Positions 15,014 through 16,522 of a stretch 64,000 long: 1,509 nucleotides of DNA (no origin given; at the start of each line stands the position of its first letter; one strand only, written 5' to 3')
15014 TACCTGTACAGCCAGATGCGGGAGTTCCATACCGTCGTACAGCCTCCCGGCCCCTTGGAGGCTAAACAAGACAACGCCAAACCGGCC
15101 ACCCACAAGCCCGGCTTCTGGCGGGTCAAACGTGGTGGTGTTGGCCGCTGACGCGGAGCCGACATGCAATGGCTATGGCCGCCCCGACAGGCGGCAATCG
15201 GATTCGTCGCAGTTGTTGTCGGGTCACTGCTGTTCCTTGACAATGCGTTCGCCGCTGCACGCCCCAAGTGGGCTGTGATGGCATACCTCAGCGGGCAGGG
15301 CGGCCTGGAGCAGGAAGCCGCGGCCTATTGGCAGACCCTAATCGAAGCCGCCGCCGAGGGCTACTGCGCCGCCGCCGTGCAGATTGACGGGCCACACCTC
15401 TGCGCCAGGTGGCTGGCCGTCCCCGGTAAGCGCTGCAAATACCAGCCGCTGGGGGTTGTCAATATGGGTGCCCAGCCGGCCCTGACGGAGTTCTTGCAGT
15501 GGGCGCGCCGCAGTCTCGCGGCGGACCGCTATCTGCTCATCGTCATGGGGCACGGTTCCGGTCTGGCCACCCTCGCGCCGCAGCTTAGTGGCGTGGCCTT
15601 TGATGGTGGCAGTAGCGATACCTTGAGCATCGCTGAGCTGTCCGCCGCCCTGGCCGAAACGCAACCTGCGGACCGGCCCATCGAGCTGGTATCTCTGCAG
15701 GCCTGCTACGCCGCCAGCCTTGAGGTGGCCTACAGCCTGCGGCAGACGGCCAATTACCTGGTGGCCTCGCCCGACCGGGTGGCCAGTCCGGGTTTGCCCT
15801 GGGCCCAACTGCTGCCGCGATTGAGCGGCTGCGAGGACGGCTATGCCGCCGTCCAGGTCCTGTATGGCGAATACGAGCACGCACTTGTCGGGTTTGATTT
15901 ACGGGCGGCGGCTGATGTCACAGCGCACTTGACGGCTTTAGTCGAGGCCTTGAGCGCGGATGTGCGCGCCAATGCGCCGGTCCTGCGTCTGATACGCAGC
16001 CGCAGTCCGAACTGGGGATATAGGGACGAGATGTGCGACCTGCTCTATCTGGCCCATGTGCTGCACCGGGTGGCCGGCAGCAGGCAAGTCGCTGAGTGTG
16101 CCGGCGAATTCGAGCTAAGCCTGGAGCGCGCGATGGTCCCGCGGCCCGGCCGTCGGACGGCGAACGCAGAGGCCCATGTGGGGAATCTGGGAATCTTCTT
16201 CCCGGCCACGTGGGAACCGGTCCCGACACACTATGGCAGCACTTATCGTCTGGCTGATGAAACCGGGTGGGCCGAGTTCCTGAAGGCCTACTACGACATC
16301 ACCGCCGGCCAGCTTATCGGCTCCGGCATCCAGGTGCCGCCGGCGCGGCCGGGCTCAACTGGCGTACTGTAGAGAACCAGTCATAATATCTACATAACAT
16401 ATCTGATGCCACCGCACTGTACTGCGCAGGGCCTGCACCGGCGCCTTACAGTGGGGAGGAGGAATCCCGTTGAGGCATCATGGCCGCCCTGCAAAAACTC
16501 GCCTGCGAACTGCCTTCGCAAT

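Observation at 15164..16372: Clostripain-like (C11, clan CD) cysteine peptidase encoded between cargo genes: candidate CTD-processing sortase-like enzyme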

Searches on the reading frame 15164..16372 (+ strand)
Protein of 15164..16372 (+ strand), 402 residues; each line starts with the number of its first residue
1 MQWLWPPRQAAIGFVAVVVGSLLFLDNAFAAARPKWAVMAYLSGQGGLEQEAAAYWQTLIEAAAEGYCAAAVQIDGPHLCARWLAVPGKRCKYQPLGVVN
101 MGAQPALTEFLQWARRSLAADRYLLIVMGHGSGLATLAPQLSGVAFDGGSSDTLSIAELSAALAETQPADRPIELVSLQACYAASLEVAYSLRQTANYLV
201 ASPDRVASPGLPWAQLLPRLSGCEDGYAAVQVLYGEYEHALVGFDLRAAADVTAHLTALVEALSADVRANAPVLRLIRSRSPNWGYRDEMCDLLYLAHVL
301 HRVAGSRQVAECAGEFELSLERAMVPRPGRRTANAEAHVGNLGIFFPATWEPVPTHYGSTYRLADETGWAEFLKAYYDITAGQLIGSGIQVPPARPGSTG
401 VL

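Call 3: search_protein_families(library=pfam, proteins=[window:15164-16372:+], max_evalue=0.01)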
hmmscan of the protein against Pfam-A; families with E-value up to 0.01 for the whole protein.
window:15164-16372:+ (402 aa): 1 family
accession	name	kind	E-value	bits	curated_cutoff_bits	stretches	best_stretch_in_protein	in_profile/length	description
PF03415.19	Peptidase_C11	-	3.4e-22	79.9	25.8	1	99-220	65-183/359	Clostripain family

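Call 4: search_protein_families(library=ncbifam, proteins=[window:15164-16372:+], max_evalue=0.01)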
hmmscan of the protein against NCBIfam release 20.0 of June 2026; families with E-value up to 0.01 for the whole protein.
window:15164-16372:+ (402 aa): 1 family
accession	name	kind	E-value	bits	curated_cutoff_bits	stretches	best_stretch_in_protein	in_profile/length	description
TIGR02806.2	clostrip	equivalog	4.8e-08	32.3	550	1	99-236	91-237/472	clostripain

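Call 6: search_solved_structures(query=window:15164-16372:+, max_evalue=1, show_alignments=3)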
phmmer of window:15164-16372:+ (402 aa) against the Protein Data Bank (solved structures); distinct sequences matched with E-value up to 1: 8.
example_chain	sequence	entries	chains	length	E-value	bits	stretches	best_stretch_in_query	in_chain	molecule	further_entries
6n9j_A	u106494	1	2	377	1.3e-08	37.5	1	118-226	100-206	Clostripain-related protein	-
5dyn_B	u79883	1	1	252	1.7e-08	37.1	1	151-238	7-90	Putative peptidase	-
6mzo_A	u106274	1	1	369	2.8e-08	36.4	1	101-233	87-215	Inactive Zymogen C11 Protease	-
9cip_A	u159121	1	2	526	5.7e-07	32.1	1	99-221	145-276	Clostripain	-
3uws_B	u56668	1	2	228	1.3e-06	30.9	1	168-226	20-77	hypothetical protein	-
4yec_B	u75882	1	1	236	1.4e-06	30.8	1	168-226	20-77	Clostripain family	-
5l20_B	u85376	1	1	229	1.9e-05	27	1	170-229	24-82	Clostripain-related protein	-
6nag_A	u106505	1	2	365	3e-05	26.4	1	169-229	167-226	Clostripain-related protein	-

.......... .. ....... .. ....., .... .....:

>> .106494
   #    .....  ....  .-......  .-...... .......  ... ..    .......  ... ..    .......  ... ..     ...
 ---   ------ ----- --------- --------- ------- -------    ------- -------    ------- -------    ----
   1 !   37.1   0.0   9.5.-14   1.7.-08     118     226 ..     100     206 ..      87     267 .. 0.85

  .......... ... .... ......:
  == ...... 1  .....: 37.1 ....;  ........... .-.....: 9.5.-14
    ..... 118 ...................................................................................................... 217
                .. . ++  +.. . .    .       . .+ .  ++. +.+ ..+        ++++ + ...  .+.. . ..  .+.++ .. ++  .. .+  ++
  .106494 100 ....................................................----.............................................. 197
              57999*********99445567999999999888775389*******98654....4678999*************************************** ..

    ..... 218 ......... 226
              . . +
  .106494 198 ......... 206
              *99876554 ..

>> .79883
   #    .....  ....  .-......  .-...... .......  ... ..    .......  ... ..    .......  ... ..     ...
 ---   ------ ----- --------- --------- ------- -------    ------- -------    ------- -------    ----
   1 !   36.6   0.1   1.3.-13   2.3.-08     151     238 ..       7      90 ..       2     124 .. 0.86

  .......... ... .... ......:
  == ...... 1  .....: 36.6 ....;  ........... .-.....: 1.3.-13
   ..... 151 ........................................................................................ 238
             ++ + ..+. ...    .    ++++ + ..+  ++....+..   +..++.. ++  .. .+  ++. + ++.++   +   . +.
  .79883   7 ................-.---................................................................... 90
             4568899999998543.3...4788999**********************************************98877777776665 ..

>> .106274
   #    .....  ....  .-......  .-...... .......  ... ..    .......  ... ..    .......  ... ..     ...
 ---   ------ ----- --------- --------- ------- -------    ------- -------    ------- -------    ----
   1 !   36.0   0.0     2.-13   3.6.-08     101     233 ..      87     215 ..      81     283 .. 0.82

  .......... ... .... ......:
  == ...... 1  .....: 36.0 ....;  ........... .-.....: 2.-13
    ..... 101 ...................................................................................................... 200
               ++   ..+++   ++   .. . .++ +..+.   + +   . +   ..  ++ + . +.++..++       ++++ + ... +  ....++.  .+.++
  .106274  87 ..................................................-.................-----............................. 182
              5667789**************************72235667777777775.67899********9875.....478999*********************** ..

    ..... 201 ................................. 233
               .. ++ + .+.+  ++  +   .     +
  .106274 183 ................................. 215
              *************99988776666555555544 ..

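Call 9: find_homologous_proteins(query=window:15164-16372:+, max_evalue=0.001)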
Query window:15164-16372:+ (402 aa): 12 proteins with E <= 0.001 among 8000 candidates.
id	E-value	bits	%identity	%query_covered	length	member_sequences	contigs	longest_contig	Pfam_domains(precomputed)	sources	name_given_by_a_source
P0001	2.3e-196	671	79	95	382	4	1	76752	PF03415.20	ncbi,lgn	-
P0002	2.8e-140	486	61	92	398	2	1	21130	PF03415.20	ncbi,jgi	-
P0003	1.2e-126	441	55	94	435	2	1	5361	PF03415.20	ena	-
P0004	4.0e-125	436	56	95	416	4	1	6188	PF03415.20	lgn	-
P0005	2.4e-124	433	56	93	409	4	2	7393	PF03415.20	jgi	jgi:hypothetical protein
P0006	6.7e-114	399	51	93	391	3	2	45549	PF03415.20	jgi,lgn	jgi:hypothetical protein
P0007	1.8e-113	398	54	92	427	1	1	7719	PF03415.20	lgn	-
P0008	8.8e-96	339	45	93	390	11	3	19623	PF03415.20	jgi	jgi:hypothetical protein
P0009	5.2e-86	307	45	92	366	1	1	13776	PF03415.20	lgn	-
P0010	1.6e-83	299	44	92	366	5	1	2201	PF03415.20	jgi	-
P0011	2.3e-66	243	42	85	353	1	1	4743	PF03415.20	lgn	-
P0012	2.0e-36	144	33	85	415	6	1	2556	PF03415.20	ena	-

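Call 10: find_related_loci(query=window:15164-16372:+, collection=genome_contigs, flank=10000)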
Query window:15164-16372:+ (402 aa) in genome_contigs; peptide patterns used: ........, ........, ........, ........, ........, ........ (x = any residue, [..] = any of these).
147 stretches matched a pattern; 3 encode a relative of the query (tblastn E <= 1e-3); 3 distinct loci.
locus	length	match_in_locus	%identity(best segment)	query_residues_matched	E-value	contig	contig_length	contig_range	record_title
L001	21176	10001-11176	75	1-392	0e+0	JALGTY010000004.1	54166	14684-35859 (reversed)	MAG: Candidatus Zipacnadia bacterium isolate Meg22_1012_Bin_300 Meg22_1012_Bin_300_scaffold_2981, whole genome shotgun s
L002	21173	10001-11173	78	1-391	0e+0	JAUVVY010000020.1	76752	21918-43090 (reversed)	MAG: bacterium isolate CSMAG_1176 CSMAG_1176_k127_6706821_length_76752_cov_38.1679, whole genome shotgun sequence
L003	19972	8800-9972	59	4-392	5e-149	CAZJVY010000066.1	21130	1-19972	MAG TPA_asm: uncultured Armatimonadia bacterium isolate SRP098346_co1_313 genome assembly, contig: NODE_2328_length_2113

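Call 14: find_encoding_contigs(protein=P0006, flank=10000, max_places=2)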
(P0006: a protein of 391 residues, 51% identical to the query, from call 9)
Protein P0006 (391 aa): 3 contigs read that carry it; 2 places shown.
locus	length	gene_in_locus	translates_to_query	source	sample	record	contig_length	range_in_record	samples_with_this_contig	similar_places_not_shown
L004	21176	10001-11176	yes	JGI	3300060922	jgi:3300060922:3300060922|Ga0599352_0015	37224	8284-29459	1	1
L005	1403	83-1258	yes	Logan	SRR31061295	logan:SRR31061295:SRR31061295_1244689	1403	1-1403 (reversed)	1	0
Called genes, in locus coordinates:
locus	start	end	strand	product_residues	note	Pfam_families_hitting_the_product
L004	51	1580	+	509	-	PF21710:Spt6_S1 (faint), PF00575:S1, PF23459:S1_RRP5 (weak), PF00575:S1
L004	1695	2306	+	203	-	PF01121:CoaE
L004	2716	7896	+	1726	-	PF26549:Tricorn_N (faint), PF26550:Tricorn_2nd (weak), PF07676:PD40, PF26550:Tricorn_2nd (weak), PF22369:GLMA_2nd (faint), PF09430:EMC7_beta-sandw (faint), PF13620:CarboxypepD_reg, PF13860:FlgD_ig, +3 more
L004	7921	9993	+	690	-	-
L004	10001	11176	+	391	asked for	PF03415:Peptidase_C11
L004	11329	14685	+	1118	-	PF00082:Peptidase_S8, PF17957:Big_7 (weak), PF13860:FlgD_ig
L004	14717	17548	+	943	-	PF13860:FlgD_ig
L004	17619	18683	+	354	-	-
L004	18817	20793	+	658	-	PF02369:Big_1, PF09134:Invasin_D3 (faint)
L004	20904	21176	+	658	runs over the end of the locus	PF04851:ResIII, PF17757:UvrB_inter, PF27431:UvrB_3rd, PF00271:Helicase_C, PF12344:UvrB, PF02151:UVR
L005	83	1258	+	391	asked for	PF03415:Peptidase_C11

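Call 15: find_encoding_contigs(protein=P0008, flank=10000, max_places=2)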
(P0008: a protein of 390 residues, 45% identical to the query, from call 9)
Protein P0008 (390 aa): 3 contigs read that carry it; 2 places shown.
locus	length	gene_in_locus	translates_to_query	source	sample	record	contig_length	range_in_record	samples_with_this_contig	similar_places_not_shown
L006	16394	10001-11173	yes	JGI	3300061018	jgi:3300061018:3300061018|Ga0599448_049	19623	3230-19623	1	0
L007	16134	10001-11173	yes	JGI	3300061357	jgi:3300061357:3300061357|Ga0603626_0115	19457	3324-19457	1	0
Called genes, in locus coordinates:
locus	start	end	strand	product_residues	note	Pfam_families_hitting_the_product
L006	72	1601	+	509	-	PF21710:Spt6_S1 (faint), PF00575:S1, PF23459:S1_RRP5 (weak), PF00575:S1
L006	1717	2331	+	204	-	PF01121:CoaE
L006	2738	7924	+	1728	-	PF26549:Tricorn_N, PF07676:PD40, PF13715:CarbopepD_reg_2 (faint), PF26550:Tricorn_2nd (weak), PF22369:GLMA_2nd (faint), PF09430:EMC7_beta-sandw (faint), PF13620:CarboxypepD_reg, PF13860:FlgD_ig, +3 more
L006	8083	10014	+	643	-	-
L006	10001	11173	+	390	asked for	PF03415:Peptidase_C11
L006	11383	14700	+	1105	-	PF00082:Peptidase_S8, PF13860:FlgD_ig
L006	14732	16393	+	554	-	?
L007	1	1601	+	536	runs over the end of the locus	PF21710:Spt6_S1 (faint), PF00575:S1, PF23459:S1_RRP5 (weak), PF00575:S1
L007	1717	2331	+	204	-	PF01121:CoaE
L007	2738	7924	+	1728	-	PF26549:Tricorn_N, PF07676:PD40, PF13715:CarbopepD_reg_2 (faint), PF26550:Tricorn_2nd (weak), PF22369:GLMA_2nd (faint), PF09430:EMC7_beta-sandw (faint), PF13620:CarboxypepD_reg, PF13860:FlgD_ig, +3 more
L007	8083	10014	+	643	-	-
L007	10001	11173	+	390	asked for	PF03415:Peptidase_C11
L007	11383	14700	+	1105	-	PF00082:Peptidase_S8, PF13860:FlgD_ig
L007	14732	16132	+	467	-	?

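Call 16: find_encoding_contigs(protein=P0009, flank=10000, max_places=2)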
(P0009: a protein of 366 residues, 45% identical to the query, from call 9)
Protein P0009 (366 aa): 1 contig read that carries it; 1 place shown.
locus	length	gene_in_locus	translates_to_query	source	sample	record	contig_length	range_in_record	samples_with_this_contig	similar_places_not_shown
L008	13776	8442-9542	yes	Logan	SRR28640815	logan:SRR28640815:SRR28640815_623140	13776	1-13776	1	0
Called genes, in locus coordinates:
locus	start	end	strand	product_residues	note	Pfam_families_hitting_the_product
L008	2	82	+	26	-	?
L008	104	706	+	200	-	PF01121:CoaE, PF13671:AAA_33 (faint)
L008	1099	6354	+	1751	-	PF26549:Tricorn_N, PF26550:Tricorn_2nd (weak), PF07676:PD40 (weak), PF13715:CarbopepD_reg_2 (faint), PF09430:EMC7_beta-sandw (faint), PF17802:SpaA (faint), PF13620:CarboxypepD_reg, PF13860:FlgD_ig, +1 more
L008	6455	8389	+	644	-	-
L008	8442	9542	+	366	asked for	PF03415:Peptidase_C11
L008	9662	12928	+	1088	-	PF00082:Peptidase_S8, PF13860:FlgD_ig (weak)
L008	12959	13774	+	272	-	?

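Call 17: find_encoding_contigs(protein=P0012, flank=10000, max_places=3)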
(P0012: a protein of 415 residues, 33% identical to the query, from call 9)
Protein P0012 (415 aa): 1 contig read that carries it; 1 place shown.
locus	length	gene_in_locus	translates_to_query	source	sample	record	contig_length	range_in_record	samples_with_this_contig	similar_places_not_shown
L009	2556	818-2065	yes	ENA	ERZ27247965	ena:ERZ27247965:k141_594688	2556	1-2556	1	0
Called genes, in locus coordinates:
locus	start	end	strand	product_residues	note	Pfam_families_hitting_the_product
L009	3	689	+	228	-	?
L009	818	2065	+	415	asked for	PF03415:Peptidase_C11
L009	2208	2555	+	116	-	?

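Call 18: find_encoding_contigs(protein=P0011, flank=10000, max_places=3)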
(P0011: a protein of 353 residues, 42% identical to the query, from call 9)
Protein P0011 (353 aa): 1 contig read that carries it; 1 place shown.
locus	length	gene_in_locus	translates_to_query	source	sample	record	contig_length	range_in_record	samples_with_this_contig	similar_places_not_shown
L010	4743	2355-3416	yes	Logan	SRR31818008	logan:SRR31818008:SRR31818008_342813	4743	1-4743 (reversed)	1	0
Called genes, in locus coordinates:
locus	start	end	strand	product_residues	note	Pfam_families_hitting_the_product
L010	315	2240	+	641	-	-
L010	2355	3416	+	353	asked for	PF03415:Peptidase_C11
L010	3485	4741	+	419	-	?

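Call 26: predict_structure(alignment_id=A1)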
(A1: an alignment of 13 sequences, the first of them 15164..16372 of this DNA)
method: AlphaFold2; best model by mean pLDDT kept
length: 402 residues; sequences in the alignment: 13
mean_pLDDT: 85.2   pTM: 0.84
mean pLDDT of the five models: 85.2, 84.9, 84.2, 83.8, 81.9
residues with pLDDT >= 90: 215; 70-90: 131; 50-70: 35; < 50: 21
segments of 3 or more residues with pLDDT < 50: 1-3, 331-334, 390-402
pLDDT, mean of each block of 10 residues (from residue 1): 61 83 60 86 87 94 94 88 93 93 94 93 92 68 79 89 84 91 89 95 85 93 93 91 96 98 92 90 86 95 92 98 84 60 85 87 95 91 58 39 31
secondary structure, 60 per line:
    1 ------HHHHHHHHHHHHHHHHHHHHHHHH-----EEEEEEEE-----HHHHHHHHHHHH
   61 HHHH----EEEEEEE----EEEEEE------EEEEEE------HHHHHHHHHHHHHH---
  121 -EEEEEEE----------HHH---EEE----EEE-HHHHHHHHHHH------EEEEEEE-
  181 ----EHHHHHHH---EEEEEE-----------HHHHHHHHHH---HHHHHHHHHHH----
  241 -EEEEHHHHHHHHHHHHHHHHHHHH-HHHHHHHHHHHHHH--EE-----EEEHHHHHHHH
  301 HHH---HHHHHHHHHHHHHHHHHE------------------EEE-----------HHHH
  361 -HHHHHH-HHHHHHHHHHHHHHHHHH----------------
elements in order: H7-30 E36-43 H49-64 E69-75 E80-85 E92-97 H104-117 E122-128 E145-147 E152-154 H156-166 E173-179 H186-192 E196-201 H213-222 H226-236 E242-245 H246-265 H267-280 E290-292 H293-303 H307-323 E343-345 H357-360 H362-367 H369-386

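Call 28: search_protein_representatives(alignment_id=A1)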
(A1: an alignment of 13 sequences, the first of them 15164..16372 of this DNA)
Query: 13 sequences, 391 profile positions. Proteins with E-value up to 0.001 (for the whole library): 18080; up to 1e-10: 10779; up to 1e-30: 379. The best 150 are listed.
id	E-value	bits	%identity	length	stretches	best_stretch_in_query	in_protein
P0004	1.4e-181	619.9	-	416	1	1-387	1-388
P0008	3.4e-168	575.9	-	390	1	2-380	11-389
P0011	6.1e-135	466.4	-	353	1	37-382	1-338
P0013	8.9e-114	396.7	-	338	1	45-383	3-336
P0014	1.0e-93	330.6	-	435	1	13-381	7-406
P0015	5.0e-89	315.2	-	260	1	123-384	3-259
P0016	4.2e-77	276.0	-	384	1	38-380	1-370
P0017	1.3e-75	271.1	-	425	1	5-376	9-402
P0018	1.8e-75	270.6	-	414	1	21-376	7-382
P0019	8.4e-74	265.1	-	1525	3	29-381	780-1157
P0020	3.7e-73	263.0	-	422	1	27-377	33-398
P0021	1.8e-71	257.4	-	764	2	30-373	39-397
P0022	2.2e-70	253.8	-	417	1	32-378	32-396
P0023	1.2e-68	248.1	-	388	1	16-378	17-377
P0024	2.6e-68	247.0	-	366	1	26-380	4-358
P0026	1.4e-66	241.4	-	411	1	18-377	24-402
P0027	2.6e-64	233.9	-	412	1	8-381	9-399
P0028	3.8e-64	233.3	-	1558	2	25-378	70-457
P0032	2.4e-62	227.4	-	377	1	38-379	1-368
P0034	1.2e-60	221.8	-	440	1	16-375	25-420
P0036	4.9e-59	216.5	-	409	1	7-380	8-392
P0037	5.3e-59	216.4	-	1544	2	31-383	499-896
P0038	2.0e-58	214.5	-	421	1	24-377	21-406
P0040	1.0e-56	208.9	-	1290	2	33-373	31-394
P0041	2.1e-56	207.9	-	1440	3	33-377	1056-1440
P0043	1.8e-55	204.8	-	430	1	7-382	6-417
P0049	1.1e-52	195.6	-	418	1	30-384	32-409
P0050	2.3e-52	194.5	-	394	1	15-378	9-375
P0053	5.2e-52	193.4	-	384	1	18-381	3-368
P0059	1.0e-49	185.8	-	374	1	29-330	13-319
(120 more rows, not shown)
